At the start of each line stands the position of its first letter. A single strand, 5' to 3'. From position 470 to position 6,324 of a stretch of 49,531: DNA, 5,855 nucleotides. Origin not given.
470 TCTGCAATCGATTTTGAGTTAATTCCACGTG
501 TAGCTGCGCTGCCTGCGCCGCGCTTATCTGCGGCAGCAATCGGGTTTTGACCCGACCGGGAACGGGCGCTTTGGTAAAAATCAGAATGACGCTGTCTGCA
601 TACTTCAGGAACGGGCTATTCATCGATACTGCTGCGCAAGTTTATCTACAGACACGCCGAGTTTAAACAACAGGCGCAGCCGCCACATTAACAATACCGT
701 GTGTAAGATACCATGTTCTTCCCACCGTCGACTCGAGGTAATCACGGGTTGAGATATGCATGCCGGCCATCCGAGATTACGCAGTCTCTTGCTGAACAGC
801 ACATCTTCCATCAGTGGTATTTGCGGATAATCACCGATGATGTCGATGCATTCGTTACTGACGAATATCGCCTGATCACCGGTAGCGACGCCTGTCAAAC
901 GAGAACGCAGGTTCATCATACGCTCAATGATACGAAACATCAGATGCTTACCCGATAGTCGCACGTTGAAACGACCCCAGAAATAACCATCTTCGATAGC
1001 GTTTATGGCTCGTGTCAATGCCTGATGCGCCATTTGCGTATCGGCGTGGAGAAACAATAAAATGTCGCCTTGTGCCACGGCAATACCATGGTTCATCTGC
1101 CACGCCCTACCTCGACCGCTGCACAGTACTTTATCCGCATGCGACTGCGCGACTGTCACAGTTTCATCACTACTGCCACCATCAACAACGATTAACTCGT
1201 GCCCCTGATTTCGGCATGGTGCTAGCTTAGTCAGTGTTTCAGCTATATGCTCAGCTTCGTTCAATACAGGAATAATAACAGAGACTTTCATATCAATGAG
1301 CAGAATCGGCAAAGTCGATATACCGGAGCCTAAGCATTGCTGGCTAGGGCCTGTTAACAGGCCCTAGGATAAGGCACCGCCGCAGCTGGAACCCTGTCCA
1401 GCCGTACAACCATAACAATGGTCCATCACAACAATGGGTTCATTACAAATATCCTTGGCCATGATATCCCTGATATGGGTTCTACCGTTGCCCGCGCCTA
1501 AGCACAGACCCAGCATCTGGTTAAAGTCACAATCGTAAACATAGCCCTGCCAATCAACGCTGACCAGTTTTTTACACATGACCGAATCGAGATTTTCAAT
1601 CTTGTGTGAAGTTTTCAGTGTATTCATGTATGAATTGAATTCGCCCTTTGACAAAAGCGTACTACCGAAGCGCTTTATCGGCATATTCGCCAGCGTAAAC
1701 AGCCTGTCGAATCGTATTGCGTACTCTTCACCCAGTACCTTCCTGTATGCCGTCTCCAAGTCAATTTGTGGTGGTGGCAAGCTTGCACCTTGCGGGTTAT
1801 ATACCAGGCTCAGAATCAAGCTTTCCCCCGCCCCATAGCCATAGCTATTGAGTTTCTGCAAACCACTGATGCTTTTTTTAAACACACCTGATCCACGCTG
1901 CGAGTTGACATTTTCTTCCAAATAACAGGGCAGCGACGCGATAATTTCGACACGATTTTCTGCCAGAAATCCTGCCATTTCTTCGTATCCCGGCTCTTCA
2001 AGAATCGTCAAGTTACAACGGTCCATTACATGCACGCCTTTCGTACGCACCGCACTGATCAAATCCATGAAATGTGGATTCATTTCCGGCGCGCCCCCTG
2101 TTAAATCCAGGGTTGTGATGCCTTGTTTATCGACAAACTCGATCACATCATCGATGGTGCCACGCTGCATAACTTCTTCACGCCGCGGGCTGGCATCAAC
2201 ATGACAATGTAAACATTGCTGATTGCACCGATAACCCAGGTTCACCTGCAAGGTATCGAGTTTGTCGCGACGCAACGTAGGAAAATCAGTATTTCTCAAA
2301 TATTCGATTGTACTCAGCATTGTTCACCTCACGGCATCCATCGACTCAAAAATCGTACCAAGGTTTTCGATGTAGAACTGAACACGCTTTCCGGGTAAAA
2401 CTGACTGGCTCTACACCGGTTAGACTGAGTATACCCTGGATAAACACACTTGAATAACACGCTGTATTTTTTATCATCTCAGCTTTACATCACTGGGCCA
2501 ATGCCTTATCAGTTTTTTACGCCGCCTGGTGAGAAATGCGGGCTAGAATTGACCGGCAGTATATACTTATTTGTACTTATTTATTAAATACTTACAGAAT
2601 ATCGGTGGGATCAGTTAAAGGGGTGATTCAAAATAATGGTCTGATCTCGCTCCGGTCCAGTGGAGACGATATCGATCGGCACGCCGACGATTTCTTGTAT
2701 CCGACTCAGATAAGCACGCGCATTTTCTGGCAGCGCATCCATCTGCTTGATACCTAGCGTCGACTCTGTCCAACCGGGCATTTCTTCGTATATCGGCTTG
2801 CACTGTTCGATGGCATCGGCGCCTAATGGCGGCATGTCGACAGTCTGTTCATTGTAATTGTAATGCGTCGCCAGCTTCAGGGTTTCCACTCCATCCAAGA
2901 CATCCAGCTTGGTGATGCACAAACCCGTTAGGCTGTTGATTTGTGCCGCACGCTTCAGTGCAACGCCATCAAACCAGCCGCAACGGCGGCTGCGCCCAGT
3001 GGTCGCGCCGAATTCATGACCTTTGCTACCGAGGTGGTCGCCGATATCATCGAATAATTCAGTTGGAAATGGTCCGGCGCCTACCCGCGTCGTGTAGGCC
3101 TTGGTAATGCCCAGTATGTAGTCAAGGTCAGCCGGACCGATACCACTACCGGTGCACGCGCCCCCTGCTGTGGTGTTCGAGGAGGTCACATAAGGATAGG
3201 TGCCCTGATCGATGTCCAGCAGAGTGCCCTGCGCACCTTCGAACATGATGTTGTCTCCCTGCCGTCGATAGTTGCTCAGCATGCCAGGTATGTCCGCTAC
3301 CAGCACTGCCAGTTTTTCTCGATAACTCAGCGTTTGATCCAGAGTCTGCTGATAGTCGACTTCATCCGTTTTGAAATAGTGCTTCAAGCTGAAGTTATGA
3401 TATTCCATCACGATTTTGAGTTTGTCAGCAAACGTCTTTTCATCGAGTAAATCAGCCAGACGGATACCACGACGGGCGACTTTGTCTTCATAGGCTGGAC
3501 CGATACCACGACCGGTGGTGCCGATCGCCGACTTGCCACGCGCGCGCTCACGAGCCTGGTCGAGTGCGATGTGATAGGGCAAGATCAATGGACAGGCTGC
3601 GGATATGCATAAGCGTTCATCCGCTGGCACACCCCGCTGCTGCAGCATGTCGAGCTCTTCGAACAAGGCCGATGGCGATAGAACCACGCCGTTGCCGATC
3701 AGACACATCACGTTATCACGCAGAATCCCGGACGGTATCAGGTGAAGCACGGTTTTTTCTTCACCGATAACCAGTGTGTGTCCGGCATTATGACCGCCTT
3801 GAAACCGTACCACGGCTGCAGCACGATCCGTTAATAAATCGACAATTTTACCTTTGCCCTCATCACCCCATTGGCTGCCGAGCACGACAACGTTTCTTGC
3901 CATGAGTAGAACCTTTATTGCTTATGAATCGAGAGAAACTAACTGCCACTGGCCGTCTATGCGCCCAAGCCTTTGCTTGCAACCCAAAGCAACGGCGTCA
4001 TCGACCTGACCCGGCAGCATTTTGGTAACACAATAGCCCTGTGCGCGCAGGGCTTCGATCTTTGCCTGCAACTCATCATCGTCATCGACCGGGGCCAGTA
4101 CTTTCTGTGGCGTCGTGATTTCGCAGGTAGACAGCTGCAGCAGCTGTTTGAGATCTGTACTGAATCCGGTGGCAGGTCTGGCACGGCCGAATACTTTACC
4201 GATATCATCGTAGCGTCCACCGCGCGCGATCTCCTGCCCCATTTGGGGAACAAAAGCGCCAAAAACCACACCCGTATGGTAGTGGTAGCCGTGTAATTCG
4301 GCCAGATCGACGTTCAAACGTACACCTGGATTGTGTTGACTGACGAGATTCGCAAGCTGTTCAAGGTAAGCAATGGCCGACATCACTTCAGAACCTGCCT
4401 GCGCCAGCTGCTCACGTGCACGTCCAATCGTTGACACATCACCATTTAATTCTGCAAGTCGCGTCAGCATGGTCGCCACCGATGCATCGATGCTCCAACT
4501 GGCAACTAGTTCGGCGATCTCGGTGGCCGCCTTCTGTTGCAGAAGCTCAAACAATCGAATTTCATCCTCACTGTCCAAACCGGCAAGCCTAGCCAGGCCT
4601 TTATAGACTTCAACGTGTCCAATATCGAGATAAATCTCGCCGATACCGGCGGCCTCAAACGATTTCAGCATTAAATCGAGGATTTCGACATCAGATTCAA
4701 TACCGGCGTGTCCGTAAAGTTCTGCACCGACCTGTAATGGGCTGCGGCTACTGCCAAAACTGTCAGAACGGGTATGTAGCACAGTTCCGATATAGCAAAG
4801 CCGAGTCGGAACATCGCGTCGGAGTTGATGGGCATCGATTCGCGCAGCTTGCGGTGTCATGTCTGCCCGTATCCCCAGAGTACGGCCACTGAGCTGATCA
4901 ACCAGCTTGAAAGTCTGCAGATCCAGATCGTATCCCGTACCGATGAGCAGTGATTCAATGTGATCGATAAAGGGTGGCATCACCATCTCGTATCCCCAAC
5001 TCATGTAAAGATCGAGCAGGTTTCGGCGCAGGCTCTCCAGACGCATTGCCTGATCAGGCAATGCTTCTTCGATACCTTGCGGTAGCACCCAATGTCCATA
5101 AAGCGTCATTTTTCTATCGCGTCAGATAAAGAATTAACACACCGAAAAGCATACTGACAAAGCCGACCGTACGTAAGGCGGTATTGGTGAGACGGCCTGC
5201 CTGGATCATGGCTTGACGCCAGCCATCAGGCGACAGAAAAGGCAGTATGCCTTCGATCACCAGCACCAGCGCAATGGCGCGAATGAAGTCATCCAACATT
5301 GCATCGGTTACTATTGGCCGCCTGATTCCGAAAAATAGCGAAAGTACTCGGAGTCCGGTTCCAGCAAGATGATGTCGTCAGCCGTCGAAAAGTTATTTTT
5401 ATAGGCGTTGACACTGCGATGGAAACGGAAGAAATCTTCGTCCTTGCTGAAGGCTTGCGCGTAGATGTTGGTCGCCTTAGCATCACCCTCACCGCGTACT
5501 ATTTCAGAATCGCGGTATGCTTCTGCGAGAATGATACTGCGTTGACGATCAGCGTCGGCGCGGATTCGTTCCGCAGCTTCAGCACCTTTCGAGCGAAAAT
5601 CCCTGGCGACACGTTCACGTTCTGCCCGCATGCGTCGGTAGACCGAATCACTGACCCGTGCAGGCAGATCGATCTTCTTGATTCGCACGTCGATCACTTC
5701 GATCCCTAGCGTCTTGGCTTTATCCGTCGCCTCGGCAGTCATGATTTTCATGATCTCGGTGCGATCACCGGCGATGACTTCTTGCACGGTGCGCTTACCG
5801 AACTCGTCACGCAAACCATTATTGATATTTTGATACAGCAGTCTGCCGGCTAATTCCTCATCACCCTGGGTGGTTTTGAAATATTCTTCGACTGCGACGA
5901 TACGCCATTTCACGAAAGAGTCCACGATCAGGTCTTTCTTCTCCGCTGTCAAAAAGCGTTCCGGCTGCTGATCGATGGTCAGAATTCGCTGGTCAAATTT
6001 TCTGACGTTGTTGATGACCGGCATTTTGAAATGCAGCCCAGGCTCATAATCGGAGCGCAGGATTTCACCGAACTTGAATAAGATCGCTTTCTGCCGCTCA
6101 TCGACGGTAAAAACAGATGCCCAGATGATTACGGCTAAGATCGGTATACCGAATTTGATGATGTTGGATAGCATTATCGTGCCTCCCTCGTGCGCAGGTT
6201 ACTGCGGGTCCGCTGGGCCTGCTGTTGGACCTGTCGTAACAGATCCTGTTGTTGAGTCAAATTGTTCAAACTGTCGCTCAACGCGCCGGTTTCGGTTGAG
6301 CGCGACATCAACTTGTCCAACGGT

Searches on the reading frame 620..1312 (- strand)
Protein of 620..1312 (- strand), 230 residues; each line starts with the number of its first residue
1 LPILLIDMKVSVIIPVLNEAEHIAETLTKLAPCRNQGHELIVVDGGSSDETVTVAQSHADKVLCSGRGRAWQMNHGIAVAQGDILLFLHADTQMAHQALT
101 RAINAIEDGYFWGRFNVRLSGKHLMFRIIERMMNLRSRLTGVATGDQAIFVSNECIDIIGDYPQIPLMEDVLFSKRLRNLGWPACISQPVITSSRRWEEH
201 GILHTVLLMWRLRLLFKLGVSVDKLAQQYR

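Call 5: search_protein_families(library=pfam, proteins=[window:620-1312:-], max_evalue=0.001)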
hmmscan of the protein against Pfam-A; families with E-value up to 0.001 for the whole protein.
window:620-1312:- (230 aa): 3 families
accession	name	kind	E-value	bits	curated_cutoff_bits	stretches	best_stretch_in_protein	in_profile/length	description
PF00535.33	Glycos_transf_2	-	1.5e-21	77.5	23.3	1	11-130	1-130/168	Glycosyl transferase family 2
PF13641.12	Glyco_tranf_2_3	-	8.6e-08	32.9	27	1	10-108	3-114/230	Glycosyltransferase like family 2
PF10111.15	Glyco_tranf_2_2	-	2.6e-06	27.6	27.3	1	11-102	1-102/276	Glycosyltransferase like family 2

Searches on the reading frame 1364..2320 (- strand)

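Call 5: search_protein_families(library=pfam, proteins=[window:1364-2320:-], max_evalue=0.001)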
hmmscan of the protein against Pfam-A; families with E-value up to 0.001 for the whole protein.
window:1364-2320:- (318 aa): 3 families
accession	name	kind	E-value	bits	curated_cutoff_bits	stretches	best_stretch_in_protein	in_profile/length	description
PF12345.13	DUF3641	-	5.7e-53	179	24.9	1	181-316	1-134/134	Protein of unknown function (DUF3641)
PF04055.27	Radical_SAM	-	7.8e-11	42.9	29.5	1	26-163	1-142/166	Radical SAM superfamily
PF13353.11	Fer4_12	-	0.00031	21.5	22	1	32-96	15-82/137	4Fe-4S single cluster domain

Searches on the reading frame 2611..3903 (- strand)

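Call 5: search_protein_families(library=pfam, proteins=[window:2611-3903:-], max_evalue=0.001)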
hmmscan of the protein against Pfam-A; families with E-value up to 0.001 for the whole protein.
window:2611-3903:- (430 aa): 1 family
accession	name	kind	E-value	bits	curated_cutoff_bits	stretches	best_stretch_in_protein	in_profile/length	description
PF00709.27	Adenylsucc_synt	-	9.1e-185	614.7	27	1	6-423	1-416/416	Adenylosuccinate synthetase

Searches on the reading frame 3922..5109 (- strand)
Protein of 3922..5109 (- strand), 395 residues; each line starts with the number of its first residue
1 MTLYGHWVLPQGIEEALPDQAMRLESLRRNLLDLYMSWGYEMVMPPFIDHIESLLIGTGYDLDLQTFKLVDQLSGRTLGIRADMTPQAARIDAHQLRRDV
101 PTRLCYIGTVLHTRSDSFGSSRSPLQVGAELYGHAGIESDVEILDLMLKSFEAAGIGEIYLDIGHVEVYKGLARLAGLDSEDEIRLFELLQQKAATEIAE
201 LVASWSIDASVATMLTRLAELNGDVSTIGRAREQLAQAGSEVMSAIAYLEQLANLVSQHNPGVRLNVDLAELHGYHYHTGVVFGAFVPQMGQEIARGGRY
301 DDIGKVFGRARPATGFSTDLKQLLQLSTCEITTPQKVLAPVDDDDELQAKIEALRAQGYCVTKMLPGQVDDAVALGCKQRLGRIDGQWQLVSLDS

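Call 5: search_protein_families(library=pfam, proteins=[window:3922-5109:-], max_evalue=0.001)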
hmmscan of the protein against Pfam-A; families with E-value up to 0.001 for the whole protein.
window:3922-5109:- (395 aa): 1 family
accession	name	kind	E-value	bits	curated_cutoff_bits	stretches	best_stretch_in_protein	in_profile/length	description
PF13393.11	tRNA-synt_His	-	1.6e-116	389.3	25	1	12-323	1-308/308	Histidyl-tRNA synthetase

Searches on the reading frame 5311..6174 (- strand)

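Call 5: search_protein_families(library=pfam, proteins=[window:5311-6174:-], max_evalue=0.001)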
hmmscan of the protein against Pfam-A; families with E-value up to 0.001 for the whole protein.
window:5311-6174:- (287 aa): 1 family
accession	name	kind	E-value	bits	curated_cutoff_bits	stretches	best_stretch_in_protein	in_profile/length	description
PF01145.31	Band_7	-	1.3e-29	103.9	23.6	1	23-194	2-171/176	SPFH domain / Band 7 family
